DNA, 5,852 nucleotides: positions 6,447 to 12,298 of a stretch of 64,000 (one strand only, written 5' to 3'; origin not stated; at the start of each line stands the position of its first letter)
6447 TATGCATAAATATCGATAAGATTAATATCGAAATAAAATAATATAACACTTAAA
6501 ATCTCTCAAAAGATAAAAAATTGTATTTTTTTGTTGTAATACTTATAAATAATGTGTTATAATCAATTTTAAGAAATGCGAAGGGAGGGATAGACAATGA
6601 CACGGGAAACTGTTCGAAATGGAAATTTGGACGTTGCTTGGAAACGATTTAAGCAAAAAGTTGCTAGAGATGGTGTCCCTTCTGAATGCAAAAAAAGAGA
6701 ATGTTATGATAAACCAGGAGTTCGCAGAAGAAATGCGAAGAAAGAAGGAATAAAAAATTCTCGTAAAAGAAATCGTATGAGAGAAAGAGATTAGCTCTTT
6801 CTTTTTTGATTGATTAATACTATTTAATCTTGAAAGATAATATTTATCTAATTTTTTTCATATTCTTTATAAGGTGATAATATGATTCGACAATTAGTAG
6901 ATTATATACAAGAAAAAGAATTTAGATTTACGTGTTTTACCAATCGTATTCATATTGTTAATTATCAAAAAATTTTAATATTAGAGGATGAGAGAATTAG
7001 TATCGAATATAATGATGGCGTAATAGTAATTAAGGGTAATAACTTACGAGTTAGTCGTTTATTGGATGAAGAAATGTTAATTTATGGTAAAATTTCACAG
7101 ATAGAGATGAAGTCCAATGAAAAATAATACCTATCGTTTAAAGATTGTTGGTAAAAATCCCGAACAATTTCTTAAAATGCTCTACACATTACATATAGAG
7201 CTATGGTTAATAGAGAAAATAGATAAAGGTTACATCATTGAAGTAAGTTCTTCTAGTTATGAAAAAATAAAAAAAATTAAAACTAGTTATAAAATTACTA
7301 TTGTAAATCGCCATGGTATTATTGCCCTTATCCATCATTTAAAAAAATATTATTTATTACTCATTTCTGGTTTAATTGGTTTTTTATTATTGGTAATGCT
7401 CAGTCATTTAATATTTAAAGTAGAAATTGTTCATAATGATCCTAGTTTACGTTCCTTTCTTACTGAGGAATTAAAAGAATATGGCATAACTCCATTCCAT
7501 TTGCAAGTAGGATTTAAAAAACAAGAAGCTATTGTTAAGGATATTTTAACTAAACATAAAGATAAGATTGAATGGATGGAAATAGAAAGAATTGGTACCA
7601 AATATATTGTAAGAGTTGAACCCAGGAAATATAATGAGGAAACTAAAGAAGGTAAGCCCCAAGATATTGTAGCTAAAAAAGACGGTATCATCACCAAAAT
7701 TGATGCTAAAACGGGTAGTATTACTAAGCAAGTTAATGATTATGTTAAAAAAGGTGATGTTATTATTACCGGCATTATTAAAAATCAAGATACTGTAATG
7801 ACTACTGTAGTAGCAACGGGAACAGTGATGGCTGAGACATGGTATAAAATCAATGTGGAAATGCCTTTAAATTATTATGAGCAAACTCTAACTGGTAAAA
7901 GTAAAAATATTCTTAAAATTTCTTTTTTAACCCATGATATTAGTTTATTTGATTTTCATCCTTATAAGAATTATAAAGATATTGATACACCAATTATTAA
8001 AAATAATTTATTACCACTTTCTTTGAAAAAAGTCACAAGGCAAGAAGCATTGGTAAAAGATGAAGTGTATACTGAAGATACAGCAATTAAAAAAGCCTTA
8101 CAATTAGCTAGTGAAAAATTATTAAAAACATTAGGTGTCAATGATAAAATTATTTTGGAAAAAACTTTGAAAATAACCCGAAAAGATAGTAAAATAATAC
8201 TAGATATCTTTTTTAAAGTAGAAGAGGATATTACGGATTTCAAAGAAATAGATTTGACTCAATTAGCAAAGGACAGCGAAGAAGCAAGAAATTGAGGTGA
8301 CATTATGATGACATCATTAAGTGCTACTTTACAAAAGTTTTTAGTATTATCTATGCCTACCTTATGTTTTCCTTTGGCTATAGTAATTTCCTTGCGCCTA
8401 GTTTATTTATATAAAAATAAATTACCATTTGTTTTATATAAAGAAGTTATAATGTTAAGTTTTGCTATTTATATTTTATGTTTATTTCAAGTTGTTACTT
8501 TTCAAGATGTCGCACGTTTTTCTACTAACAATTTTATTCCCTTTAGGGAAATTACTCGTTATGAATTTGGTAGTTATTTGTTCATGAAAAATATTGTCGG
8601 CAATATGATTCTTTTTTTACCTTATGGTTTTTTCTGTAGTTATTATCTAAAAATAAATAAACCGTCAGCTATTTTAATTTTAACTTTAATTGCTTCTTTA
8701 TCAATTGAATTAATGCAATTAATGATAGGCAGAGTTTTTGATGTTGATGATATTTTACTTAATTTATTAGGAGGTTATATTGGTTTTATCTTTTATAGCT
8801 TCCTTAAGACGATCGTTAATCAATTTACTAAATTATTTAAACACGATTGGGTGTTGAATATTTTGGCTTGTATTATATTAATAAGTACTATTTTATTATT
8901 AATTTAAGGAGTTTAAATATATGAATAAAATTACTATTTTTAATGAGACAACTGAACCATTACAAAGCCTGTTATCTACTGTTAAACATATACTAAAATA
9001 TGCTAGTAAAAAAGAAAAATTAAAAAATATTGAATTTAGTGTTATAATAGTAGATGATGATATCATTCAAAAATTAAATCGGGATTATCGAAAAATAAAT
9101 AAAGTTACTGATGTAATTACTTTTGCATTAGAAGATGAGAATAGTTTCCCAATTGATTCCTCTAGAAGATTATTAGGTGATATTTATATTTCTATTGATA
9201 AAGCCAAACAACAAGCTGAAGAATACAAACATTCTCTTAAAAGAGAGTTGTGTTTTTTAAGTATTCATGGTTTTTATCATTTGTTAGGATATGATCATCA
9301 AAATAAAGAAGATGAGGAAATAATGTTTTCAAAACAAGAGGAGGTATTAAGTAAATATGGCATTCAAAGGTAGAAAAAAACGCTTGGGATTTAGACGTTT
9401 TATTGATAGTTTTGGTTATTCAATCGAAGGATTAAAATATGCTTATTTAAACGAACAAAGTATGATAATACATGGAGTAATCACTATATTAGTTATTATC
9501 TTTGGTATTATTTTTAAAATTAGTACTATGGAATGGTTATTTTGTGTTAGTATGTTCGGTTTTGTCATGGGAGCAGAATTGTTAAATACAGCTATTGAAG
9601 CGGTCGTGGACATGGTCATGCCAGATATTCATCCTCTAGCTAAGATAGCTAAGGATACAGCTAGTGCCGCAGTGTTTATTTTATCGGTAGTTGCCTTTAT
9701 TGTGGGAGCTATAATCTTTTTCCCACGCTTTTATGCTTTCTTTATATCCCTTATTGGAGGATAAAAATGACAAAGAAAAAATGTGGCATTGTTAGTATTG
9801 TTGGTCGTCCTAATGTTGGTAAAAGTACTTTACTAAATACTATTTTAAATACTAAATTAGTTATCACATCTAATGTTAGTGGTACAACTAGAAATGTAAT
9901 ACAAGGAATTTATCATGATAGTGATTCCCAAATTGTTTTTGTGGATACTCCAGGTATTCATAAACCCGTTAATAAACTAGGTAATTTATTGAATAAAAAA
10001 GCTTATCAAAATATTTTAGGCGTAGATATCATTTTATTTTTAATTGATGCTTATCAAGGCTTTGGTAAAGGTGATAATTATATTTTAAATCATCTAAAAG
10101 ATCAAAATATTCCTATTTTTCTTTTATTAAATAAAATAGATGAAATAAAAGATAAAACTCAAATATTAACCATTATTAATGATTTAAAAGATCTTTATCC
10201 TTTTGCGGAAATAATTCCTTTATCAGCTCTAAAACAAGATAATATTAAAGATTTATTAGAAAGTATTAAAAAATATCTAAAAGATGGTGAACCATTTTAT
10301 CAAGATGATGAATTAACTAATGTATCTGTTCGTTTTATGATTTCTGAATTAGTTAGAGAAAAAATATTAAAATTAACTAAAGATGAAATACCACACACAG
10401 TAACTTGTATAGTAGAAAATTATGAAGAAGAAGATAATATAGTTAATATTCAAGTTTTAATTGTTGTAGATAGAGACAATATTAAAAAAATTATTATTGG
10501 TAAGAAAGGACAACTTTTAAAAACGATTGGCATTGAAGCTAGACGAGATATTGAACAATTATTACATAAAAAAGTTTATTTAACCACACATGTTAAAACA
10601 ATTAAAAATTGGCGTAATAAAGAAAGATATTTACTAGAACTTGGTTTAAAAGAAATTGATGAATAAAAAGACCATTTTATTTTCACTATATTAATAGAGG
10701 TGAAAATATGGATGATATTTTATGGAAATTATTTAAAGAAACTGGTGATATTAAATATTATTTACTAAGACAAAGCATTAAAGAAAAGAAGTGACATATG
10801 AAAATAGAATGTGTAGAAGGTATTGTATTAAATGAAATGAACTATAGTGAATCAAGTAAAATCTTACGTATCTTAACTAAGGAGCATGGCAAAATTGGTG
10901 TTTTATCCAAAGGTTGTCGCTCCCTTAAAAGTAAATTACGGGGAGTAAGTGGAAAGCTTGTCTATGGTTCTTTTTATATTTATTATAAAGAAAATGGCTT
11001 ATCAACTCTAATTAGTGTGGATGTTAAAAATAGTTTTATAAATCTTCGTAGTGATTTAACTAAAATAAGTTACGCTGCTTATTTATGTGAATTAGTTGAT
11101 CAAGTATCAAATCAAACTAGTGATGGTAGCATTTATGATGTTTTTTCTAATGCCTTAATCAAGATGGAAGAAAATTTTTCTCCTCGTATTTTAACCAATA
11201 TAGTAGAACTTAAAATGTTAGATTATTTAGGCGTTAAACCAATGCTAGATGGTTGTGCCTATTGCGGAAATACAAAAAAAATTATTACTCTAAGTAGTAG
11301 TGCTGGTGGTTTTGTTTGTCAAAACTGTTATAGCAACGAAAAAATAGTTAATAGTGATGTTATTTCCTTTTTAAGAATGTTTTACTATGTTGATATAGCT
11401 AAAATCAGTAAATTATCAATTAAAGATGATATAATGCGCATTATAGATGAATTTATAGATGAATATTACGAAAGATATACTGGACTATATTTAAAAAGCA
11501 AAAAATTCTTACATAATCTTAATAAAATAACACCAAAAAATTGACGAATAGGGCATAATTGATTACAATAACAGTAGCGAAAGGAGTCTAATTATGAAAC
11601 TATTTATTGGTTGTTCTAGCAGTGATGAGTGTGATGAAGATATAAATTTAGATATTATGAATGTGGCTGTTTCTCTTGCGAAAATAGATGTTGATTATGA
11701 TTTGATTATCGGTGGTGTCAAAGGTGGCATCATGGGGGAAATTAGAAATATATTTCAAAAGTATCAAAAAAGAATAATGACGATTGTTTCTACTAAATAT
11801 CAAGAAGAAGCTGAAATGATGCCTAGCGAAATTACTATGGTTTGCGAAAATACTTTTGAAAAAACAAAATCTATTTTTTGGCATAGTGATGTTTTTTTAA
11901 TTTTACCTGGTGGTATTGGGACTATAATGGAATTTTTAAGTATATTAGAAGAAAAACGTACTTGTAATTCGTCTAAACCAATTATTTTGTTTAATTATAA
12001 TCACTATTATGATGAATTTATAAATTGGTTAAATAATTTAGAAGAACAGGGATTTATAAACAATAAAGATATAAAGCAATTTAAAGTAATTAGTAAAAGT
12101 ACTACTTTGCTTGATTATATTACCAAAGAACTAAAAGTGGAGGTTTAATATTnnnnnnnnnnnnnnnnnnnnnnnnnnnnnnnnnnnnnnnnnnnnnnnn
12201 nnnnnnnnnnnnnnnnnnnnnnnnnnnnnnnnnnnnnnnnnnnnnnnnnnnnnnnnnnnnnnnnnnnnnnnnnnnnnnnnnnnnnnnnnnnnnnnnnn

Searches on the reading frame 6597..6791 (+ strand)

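Call 74: search_protein_families(library=pfam, proteins=[window:6597-6791:+], max_evalue=0.01)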
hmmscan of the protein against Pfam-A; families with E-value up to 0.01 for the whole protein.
window:6597-6791:+ (65 aa): 1 family
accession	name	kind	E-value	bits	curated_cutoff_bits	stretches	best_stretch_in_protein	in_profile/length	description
PF01165.25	Ribosomal_S21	-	8.6e-14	51.4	27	1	6-53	4-52/55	Ribosomal protein S21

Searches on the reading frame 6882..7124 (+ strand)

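Call 74: search_protein_families(library=pfam, proteins=[window:6882-7124:+], max_evalue=0.01)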
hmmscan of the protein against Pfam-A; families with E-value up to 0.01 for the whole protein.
window:6882-7124:+ (81 aa): 1 family
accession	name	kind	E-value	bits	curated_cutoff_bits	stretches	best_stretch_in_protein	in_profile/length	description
PF07873.16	YabP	-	4.8e-12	45.9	27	1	22-75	10-63/64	YabP family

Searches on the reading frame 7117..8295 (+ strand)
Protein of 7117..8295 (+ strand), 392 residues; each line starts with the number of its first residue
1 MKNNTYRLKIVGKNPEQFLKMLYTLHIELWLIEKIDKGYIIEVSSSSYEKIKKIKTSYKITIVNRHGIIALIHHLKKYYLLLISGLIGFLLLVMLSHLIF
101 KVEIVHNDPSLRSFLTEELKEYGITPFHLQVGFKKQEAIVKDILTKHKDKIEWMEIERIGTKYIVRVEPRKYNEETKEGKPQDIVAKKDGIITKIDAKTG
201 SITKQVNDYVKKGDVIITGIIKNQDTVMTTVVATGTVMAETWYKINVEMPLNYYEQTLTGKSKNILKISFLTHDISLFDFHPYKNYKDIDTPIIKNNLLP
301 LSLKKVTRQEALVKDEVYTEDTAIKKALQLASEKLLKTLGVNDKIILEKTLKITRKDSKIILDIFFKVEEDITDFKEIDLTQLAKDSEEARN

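Call 50: search_protein_families(library=pfam, proteins=[window:7117-8295:+], max_evalue=0.0001)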
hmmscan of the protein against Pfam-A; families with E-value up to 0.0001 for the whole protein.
window:7117-8295:+ (392 aa): 1 family
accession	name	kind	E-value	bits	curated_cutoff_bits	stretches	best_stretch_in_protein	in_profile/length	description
PF06898.16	YqfD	-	3.2e-77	260.4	25.2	1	5-372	6-379/379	Putative stage IV sporulation protein YqfD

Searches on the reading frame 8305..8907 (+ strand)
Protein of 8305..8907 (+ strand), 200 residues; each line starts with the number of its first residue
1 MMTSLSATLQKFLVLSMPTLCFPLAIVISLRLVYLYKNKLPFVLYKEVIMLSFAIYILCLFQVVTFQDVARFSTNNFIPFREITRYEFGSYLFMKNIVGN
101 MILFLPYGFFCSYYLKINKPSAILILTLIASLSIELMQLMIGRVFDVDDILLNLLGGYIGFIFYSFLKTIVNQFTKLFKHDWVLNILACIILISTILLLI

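Call 50: search_protein_families(library=pfam, proteins=[window:8305-8907:+], max_evalue=0.0001)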
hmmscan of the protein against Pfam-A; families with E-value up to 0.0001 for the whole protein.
window:8305-8907:+ (200 aa): 1 family
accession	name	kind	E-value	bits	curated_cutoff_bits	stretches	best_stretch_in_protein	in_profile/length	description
PF04892.17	VanZ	-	2.8e-22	80.1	30.1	1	53-167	1-125/126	VanZ like family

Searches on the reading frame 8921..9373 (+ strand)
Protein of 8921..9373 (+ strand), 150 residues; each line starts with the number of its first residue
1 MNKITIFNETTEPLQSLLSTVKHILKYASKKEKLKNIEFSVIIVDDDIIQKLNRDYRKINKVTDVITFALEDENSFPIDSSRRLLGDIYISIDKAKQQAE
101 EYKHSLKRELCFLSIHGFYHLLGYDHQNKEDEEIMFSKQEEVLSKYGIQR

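Call 50: search_protein_families(library=pfam, proteins=[window:8921-9373:+], max_evalue=0.0001)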
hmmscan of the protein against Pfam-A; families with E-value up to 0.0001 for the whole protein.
window:8921-9373:+ (150 aa): 1 family
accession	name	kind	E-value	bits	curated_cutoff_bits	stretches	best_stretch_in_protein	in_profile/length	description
PF02130.23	YbeY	-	1.1e-42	145.3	25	1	18-145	8-128/129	Endoribonuclease YbeY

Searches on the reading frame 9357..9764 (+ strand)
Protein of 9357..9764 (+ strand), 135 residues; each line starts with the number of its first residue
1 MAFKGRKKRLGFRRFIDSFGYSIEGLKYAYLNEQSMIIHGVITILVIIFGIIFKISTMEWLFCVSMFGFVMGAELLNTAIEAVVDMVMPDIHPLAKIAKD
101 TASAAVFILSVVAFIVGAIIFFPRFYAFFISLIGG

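Call 50: search_protein_families(library=pfam, proteins=[window:9357-9764:+], max_evalue=0.0001)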
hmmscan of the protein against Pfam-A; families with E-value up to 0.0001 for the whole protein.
window:9357-9764:+ (135 aa): 1 family
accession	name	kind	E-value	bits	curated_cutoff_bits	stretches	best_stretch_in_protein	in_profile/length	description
PF01219.24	DAGK_prokar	-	3.6e-35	120.3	22.3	1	20-121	1-102/102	Prokaryotic diacylglycerol kinase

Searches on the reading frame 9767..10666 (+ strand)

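Call 50: search_protein_families(library=pfam, proteins=[window:9767-10666:+], max_evalue=0.0001)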
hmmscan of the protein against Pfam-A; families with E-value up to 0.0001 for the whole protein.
window:9767-10666:+ (299 aa): 8 families
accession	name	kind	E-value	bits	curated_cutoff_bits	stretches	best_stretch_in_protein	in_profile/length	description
PF01926.29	MMR_HSR1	-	8e-27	94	21.9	1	9-123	2-113/113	50S ribosome-binding GTPase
PF02421.24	FeoB_N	-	2.9e-14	53.3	27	1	9-167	3-156/156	Ferrous iron transport protein B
PF00009.33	GTP_EFTU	-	8.6e-14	52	26.5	1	9-172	6-187/188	Elongation factor Tu GTP binding domain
PF07650.23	KH_2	-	7.1e-13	48.6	22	1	207-283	1-78/78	KH domain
PF00350.29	Dynamin_N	-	9.4e-09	36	27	0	50-122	97-165/168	Dynamin family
PF03193.22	RsgA_GTPase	-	1.1e-06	29.1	30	0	8-66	108-170/174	RsgA GTPase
PF04548.22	AIG1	-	4.1e-06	26.7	27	1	11-112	5-109/212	AIG1 family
PF02492.25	cobW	-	2.3e-05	24.5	20.7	0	44-150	73-179/180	CobW/HypB/UreG, nucleotide-binding domain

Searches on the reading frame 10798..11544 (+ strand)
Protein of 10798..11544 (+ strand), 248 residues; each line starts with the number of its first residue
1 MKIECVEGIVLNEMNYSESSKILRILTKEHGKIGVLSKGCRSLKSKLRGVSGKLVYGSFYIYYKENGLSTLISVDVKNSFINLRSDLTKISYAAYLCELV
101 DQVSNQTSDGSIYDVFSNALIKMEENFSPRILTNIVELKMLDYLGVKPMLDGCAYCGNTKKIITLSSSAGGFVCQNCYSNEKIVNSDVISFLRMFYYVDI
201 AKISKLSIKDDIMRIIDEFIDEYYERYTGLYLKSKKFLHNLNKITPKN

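Call 51: search_protein_families(library=pfam, proteins=[window:10798-11544:+], max_evalue=0.0001)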
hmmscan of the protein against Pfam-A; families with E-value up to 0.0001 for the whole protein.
window:10798-11544:+ (248 aa): 2 families
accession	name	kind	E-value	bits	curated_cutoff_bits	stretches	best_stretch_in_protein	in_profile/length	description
PF02565.21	RecO_C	-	3.5e-29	102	22.1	1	84-235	1-156/157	Recombination protein O C terminal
PF11967.14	RecO_N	-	4.2e-17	62.4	27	1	5-80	5-80/80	Recombination protein O N terminal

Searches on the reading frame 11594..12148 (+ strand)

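Call 51: search_protein_families(library=pfam, proteins=[window:11594-12148:+], max_evalue=0.0001)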
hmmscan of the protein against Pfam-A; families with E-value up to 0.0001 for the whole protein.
window:11594-12148:+ (184 aa): 2 families
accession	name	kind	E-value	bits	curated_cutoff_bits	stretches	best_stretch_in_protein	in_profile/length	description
PF03641.19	Lysine_decarbox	-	3.4e-21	76.2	27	1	53-175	7-130/131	Possible lysine decarboxylase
PF18306.6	LDcluster4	-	5.9e-05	23.2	26.3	1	13-137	13-125/151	SLOG cluster4 family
